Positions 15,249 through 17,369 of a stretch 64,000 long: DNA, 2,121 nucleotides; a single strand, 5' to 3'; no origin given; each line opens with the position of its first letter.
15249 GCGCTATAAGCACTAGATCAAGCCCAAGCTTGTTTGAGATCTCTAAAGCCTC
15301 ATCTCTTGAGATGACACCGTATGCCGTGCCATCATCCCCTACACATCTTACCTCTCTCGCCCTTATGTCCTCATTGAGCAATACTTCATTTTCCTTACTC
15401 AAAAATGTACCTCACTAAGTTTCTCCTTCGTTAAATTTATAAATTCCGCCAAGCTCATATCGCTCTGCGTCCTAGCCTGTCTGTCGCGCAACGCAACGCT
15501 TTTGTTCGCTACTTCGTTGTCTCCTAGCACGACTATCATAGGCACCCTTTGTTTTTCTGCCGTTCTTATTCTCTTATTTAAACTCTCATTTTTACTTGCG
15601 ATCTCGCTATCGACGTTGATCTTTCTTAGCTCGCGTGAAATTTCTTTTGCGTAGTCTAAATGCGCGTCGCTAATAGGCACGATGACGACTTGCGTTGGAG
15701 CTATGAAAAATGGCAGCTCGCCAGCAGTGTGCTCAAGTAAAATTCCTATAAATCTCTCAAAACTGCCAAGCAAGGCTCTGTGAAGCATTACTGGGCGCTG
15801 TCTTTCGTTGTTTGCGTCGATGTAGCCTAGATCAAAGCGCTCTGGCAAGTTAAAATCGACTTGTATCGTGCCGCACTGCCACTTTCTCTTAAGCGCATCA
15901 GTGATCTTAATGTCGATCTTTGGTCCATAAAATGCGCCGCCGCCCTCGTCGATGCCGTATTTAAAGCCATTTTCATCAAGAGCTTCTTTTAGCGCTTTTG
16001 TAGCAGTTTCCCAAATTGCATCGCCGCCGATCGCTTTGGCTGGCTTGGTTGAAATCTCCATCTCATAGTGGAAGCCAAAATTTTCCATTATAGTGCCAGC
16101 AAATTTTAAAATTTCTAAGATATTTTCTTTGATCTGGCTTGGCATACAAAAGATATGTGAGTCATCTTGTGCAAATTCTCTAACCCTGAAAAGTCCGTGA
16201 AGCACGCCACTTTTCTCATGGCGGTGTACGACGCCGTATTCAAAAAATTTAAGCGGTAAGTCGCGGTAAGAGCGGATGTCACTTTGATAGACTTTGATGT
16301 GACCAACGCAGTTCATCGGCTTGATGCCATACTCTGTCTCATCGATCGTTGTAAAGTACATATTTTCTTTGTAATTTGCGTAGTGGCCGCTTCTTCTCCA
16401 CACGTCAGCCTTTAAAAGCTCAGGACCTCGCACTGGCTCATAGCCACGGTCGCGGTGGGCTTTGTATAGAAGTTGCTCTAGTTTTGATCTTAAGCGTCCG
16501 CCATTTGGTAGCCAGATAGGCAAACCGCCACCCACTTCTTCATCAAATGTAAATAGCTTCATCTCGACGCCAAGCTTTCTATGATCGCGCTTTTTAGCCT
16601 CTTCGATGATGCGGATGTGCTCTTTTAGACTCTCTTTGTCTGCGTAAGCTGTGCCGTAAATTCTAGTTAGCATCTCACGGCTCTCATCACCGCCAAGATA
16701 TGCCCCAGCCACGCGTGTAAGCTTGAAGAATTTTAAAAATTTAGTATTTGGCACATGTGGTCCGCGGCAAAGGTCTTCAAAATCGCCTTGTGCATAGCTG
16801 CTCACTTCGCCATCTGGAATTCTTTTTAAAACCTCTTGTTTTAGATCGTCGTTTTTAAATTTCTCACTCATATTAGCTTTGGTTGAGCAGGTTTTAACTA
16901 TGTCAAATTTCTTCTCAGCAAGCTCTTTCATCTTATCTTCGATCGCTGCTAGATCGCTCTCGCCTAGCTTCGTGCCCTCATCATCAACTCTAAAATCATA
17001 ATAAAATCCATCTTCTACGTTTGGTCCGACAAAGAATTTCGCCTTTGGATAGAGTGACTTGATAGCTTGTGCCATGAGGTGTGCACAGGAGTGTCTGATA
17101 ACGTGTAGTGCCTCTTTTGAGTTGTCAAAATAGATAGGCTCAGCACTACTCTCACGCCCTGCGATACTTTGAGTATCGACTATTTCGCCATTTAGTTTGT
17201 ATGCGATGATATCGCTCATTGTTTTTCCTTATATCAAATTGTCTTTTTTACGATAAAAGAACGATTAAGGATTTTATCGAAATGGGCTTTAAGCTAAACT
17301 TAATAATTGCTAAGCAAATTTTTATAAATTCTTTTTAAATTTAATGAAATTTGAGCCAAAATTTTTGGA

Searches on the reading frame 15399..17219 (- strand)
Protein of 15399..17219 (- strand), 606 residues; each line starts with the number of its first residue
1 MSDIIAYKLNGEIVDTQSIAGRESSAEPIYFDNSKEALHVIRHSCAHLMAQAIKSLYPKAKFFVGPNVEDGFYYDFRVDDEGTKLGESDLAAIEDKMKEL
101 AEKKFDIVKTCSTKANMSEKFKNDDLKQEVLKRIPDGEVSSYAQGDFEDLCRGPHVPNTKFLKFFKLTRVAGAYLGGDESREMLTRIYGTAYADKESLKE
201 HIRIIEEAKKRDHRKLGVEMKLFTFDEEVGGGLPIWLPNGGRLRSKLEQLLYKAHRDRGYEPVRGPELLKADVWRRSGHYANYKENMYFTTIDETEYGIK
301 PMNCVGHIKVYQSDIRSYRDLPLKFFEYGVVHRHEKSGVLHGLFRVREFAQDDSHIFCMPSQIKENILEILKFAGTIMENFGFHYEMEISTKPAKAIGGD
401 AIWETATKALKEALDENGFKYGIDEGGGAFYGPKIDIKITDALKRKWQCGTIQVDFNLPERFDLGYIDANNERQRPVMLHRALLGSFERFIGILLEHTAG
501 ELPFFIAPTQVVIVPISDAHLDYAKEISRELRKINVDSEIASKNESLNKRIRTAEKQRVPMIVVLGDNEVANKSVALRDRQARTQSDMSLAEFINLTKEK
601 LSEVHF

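Call 62: search_protein_families(library=pfam, proteins=[window:15399-17219:-], max_evalue=0.00001)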
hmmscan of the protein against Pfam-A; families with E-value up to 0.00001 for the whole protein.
window:15399-17219:- (606 aa): 3 families
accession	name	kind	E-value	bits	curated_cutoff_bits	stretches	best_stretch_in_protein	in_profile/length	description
PF00587.30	tRNA-synt_2b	-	1.2e-47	162.7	29.3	1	290-497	2-178/179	tRNA synthetase class II core domain (G, H, P, S and T)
PF03129.25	HGTP_anticodon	-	8.3e-22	77.6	21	1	510-599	1-93/94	Anticodon binding domain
PF07973.19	tRNA_SAD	-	3.5e-14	52.9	24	1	139-188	1-44/44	Threonyl and Alanyl tRNA synthetase second additional domain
